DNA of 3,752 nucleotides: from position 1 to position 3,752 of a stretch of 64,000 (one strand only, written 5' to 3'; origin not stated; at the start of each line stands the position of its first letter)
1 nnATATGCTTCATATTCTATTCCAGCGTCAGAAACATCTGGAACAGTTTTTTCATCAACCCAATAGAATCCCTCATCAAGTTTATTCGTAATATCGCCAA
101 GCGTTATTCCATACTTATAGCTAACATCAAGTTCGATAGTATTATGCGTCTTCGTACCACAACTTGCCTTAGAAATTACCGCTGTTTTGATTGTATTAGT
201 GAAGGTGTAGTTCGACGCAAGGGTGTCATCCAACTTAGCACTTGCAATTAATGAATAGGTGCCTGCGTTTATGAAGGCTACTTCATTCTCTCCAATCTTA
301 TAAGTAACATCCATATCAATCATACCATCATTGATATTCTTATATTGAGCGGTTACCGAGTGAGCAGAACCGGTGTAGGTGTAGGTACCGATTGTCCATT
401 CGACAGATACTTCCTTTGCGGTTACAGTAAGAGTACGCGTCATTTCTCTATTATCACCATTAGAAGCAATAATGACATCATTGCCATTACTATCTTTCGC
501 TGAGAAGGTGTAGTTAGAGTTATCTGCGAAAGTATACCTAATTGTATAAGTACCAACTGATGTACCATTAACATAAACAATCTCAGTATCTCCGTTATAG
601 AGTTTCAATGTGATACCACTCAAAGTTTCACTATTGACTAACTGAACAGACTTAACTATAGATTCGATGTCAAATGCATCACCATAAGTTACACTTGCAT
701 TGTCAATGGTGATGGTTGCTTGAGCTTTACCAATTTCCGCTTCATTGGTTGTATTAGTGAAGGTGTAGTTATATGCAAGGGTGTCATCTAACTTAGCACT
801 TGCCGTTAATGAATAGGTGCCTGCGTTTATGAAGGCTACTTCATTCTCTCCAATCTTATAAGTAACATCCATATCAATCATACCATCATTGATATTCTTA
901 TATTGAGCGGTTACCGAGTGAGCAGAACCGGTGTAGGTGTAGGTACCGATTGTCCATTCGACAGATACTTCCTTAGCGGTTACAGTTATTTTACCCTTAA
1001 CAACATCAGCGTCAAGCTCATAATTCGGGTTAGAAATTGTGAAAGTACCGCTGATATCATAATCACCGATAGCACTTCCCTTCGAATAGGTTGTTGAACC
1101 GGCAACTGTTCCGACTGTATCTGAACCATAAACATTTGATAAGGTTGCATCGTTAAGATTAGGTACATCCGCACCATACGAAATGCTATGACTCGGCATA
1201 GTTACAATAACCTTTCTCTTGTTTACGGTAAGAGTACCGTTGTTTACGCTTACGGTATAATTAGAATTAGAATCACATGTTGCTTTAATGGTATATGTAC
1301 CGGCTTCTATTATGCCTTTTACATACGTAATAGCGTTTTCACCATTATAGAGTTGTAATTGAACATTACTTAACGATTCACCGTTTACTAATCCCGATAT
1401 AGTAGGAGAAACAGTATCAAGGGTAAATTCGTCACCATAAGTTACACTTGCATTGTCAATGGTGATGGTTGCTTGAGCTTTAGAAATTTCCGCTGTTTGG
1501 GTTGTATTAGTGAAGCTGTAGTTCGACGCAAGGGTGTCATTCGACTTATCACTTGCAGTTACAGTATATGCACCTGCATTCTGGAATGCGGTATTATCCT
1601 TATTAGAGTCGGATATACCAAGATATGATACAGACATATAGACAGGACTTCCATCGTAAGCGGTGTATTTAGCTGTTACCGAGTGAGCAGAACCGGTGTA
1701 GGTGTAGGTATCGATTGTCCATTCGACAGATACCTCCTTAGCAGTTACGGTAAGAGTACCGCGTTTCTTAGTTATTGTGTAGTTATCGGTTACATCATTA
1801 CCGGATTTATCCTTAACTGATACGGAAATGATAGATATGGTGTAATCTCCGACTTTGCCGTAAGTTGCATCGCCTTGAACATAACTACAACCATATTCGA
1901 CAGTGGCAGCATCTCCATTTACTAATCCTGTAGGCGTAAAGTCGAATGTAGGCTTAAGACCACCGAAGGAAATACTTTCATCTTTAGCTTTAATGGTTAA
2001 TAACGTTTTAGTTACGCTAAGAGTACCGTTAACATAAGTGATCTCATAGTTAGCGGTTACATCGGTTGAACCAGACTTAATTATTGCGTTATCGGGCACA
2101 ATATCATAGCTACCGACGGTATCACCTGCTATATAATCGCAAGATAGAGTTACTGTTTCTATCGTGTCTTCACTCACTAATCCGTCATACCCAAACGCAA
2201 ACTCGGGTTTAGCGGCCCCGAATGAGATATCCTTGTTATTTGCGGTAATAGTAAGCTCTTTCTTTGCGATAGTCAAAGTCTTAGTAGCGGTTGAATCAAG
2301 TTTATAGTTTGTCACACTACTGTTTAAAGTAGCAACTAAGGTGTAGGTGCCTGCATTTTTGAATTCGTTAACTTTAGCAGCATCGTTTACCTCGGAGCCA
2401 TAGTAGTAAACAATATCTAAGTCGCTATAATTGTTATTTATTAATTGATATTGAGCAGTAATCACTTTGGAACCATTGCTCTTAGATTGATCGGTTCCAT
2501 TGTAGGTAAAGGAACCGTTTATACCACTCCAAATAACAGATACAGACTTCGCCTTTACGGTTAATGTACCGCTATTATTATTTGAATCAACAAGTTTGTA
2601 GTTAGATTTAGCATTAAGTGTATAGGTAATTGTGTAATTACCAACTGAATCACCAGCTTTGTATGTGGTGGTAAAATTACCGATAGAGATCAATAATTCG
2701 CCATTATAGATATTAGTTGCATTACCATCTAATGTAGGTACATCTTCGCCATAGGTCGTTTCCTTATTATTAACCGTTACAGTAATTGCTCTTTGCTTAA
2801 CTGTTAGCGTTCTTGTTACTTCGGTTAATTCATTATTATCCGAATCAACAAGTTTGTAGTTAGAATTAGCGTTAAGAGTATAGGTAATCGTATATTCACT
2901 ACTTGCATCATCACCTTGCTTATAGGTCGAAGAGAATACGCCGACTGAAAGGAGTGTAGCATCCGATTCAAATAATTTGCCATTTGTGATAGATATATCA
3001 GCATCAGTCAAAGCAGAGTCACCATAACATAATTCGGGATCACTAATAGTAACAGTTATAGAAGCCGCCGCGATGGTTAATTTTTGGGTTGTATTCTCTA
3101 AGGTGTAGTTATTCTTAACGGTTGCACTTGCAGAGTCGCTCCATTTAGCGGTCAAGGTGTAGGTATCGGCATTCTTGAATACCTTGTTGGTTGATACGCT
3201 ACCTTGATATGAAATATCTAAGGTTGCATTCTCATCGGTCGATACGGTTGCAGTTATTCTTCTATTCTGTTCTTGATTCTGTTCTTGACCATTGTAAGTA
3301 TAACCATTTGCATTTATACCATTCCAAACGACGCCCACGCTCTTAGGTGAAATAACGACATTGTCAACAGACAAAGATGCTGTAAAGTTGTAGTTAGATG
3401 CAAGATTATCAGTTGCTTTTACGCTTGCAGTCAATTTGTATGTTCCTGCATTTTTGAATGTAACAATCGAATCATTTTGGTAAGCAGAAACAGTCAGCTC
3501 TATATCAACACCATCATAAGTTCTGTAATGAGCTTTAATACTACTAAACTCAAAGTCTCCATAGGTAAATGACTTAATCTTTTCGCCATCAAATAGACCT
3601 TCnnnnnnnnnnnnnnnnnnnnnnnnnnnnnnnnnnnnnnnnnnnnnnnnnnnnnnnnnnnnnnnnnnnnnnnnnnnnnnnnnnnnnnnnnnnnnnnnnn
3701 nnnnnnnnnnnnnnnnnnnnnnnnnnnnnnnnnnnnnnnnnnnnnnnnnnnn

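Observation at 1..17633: Giant ORF missing from the supplied track: >5,877 codons, lipobox-anchored, still open at the window edge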

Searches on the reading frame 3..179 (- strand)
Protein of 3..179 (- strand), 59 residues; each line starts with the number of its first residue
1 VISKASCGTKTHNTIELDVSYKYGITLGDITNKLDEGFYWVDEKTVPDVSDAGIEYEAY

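Call 39: search_protein_families(library=pfam, proteins=[window:3-179:-], max_evalue=10)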
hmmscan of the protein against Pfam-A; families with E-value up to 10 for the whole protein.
seq(59 aa): 0 families

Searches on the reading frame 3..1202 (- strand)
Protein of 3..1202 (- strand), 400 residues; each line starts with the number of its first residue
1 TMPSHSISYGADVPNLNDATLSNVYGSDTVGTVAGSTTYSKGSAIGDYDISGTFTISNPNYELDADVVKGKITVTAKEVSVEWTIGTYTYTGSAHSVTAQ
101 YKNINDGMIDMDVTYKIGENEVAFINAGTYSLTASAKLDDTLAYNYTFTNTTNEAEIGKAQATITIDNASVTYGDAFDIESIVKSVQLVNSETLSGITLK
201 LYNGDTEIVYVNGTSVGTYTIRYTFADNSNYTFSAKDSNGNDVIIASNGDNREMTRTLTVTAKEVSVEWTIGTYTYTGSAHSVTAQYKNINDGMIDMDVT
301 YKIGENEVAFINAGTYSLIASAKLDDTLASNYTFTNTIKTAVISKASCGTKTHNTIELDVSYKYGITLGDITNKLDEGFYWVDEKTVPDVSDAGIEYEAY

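Call 22: find_homologous_proteins(query=window:3-1202:-, max_evalue=1e-10)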
Query window:3-1202:-: 8000 candidates shared short words with the query, none scored E <= 1e-10.

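Call 59: find_related_loci(query=window:3-1202:-, collection=metagenome_contigs, flank=10000)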
Query window:3-1202:- (400 aa) in metagenome_contigs; peptide patterns used: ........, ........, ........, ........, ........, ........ (x = any residue, [..] = any of these).
56 stretches matched a pattern, but none encodes a relative of the query by tblastn (E <= 1e-3).

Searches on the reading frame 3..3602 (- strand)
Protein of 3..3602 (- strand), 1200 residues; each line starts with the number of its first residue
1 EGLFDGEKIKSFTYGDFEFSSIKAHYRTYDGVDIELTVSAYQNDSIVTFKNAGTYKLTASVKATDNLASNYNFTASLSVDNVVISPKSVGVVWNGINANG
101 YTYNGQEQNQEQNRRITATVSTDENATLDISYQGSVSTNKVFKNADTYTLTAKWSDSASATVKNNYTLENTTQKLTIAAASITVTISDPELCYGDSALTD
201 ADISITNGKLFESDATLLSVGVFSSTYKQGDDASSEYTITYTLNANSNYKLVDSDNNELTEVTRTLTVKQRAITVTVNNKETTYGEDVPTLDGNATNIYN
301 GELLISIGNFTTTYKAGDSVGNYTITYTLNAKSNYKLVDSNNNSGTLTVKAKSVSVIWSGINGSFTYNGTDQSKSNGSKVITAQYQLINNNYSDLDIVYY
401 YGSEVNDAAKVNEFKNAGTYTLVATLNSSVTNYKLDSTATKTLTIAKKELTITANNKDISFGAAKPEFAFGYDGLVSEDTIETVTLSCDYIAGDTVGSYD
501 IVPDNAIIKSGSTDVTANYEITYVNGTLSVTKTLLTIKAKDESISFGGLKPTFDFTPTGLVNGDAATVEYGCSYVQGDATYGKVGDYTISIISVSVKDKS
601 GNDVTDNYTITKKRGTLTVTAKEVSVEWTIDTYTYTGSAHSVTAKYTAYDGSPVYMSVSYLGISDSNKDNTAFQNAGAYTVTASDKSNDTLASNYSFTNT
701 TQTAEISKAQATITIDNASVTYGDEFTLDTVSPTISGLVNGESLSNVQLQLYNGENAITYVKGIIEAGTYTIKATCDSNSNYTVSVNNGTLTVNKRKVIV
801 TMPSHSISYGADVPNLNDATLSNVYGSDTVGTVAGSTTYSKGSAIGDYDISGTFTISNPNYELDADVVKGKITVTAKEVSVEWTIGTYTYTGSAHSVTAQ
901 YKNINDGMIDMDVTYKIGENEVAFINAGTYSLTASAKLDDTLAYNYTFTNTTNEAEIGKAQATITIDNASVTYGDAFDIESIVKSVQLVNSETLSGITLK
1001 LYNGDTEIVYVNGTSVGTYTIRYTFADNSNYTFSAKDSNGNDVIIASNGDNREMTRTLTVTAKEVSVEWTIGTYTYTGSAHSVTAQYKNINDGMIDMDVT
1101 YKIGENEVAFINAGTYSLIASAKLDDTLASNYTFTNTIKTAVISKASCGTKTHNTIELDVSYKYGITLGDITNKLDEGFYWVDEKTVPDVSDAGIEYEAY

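Call 34: search_protein_families(library=ncbifam, proteins=[window:3-3002:-], max_evalue=0.01)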
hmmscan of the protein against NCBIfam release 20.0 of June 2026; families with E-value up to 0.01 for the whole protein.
window:3-3002:- (1000 aa): 0 families

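Call 44: search_protein_representatives(protein=window:3-3602:-)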
Query: 1200 residues. Proteins with E-value up to 0.001 (for the whole library): 9030; up to 1e-10: 4428; up to 1e-30: 919. The best 150 are listed.
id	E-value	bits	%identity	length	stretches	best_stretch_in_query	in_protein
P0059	2.4e-170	585.6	41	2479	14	429-590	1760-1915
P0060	1.6e-165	569.6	35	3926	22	429-852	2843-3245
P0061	1.6e-162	559.7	39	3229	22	414-729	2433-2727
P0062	2.9e-156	539.0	35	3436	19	414-566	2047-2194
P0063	7.8e-156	537.5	35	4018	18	415-566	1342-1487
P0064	3.1e-155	535.5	35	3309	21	416-795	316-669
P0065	1.3e-151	523.5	31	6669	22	414-843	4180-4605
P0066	1.8e-142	493.3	35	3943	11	299-841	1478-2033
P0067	5.3e-136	471.9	32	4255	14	415-850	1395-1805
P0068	9.8e-133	461.1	33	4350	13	418-797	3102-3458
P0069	2.2e-123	430.1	40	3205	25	468-811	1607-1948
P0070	3.4e-117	409.6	36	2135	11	422-589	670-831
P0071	1.5e-116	407.5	35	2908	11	416-567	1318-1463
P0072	1.2e-115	404.5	34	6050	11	418-976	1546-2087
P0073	1.9e-112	393.9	36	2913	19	416-590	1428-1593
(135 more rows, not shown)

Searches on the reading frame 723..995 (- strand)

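Call 39: search_protein_families(library=pfam, proteins=[window:723-995:-], max_evalue=10)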
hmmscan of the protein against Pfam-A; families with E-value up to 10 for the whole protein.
seq(91 aa): 3 families
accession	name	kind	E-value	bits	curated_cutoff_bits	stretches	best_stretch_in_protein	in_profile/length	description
PF23141.1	Ig_NOMO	-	0.057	13.9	27.5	1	24-65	6-48/75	NOMO Ig-like domain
PF12892.13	FctA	-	0.068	14.4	22.1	1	4-58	67-118/120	Spy0128-like isopeptide containing domain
PF10204.14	DuoxA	-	0.082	12.4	23.3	1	24-83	70-127/279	Dual oxidase maturation factor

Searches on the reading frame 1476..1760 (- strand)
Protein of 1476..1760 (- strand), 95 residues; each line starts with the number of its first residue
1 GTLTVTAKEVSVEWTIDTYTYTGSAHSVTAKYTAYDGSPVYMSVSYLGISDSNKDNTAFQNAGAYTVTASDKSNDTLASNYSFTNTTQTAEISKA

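Call 39: search_protein_families(library=pfam, proteins=[window:1476-1760:-], max_evalue=10)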
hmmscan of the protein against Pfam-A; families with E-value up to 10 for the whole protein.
seq(95 aa): 3 families
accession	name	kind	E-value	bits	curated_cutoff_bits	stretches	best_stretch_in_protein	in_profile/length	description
PF23278.1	Piwi_N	-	0.13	13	27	1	24-45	26-47/75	Piwi, N-terminal domain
PF16168.11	AIDA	-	0.31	11.6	27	1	49-77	11-39/63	Adhesin of bacterial autotransporter system, probable stalk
PF18938.6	aRib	-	0.9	9.8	27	1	50-81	31-66/71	Atypical Rib domain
